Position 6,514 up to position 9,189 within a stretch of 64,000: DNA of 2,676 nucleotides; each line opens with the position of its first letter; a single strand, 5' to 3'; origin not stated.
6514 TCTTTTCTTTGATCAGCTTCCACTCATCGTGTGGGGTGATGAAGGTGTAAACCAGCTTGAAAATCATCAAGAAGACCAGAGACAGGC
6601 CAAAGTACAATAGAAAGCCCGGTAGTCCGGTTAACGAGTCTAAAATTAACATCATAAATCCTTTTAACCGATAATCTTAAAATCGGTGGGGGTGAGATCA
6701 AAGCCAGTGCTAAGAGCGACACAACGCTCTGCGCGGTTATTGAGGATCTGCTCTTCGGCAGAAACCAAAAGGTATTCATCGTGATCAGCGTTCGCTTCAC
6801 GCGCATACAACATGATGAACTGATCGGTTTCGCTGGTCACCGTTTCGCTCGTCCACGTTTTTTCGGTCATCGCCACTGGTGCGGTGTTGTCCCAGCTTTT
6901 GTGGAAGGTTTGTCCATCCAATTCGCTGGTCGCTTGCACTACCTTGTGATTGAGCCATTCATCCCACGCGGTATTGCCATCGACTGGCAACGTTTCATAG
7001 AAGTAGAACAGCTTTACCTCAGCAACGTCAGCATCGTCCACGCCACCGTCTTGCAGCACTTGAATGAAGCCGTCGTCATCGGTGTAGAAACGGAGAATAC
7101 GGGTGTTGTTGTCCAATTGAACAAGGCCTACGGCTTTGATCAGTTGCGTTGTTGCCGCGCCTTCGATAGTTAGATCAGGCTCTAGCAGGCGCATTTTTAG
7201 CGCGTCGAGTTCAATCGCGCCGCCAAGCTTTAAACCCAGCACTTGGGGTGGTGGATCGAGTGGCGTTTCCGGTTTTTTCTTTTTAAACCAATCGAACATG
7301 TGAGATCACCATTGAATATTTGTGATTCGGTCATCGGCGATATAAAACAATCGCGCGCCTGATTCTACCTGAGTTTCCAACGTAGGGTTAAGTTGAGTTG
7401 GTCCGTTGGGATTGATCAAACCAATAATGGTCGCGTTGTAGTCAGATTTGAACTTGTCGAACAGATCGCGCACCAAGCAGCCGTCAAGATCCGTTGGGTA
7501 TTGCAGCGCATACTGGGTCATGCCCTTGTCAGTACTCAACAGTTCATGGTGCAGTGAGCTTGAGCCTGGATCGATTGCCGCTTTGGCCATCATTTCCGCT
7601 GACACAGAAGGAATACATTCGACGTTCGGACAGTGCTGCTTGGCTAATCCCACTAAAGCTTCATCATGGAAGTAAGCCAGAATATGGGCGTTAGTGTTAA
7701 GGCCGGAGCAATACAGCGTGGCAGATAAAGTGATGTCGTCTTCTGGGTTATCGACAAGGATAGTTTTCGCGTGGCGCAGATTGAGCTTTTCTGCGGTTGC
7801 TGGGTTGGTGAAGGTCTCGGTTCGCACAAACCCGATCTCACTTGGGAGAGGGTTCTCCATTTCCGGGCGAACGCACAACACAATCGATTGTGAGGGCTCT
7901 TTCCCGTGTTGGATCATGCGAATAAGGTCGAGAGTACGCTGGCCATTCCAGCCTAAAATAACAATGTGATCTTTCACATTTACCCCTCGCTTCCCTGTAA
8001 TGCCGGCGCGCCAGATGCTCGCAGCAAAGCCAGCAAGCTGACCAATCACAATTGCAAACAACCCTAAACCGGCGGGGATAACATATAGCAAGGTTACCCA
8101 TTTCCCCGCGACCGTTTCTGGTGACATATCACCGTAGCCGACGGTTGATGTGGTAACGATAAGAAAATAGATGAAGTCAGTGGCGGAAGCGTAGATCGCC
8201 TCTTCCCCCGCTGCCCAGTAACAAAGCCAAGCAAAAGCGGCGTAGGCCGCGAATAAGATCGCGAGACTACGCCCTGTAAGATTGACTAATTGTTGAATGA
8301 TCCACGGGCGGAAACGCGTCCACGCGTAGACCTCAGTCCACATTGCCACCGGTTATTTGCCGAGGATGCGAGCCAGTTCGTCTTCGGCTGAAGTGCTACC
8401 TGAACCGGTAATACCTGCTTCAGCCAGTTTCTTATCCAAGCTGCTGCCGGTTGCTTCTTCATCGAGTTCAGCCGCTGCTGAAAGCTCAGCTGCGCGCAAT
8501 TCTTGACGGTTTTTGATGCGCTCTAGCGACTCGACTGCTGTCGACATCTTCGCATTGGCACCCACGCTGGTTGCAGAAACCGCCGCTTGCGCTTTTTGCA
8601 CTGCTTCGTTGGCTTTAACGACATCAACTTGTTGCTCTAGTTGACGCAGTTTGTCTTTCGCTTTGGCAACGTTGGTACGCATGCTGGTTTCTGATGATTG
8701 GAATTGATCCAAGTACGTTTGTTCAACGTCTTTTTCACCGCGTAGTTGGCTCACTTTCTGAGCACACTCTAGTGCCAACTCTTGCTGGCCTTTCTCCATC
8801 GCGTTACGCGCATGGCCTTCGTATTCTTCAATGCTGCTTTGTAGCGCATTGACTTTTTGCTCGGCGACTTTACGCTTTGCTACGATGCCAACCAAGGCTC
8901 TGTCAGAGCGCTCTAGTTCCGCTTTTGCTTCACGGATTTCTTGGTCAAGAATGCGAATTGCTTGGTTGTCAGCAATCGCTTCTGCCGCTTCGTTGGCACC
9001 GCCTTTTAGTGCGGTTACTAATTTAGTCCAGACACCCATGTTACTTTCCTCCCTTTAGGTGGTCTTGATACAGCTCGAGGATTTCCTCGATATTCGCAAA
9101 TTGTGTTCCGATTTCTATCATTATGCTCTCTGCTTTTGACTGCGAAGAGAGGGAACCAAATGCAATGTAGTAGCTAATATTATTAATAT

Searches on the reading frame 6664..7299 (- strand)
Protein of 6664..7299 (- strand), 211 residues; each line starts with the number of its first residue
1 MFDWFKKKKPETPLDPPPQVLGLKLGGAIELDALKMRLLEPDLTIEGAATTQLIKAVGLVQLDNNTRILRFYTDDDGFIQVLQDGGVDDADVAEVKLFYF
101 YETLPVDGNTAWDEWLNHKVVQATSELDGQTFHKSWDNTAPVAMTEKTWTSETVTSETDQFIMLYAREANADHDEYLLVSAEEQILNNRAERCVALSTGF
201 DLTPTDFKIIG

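Call 51: search_protein_families(library=pfam, proteins=[window:6664-7299:-], max_evalue=0.0001)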
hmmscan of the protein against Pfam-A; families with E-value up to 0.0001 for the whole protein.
window:6664-7299:- (211 aa): 1 family
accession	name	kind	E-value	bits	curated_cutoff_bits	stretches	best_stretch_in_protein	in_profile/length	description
PF10679.14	DUF2491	-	6e-72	241.6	25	1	1-208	1-210/210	Protein of unknown function (DUF2491)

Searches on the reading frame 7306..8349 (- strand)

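Call 51: search_protein_families(library=pfam, proteins=[window:7306-8349:-], max_evalue=0.0001)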
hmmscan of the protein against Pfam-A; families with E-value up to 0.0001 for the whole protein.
window:7306-8349:- (347 aa): 1 family
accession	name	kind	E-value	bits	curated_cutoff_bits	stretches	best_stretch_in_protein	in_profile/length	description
PF07885.22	Ion_trans_2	-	7.2e-14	51.9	22.5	1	32-108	2-76/79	Ion channel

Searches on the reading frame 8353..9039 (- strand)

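Call 51: search_protein_families(library=pfam, proteins=[window:8353-9039:-], max_evalue=0.0001)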
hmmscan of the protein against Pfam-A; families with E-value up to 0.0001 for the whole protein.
window:8353-9039:- (228 aa): 1 family
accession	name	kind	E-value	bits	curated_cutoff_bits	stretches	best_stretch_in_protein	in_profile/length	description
PF04012.17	PspA_IM30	-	7.7e-45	153.6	33.9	1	2-224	1-213/220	PspA/IM30 family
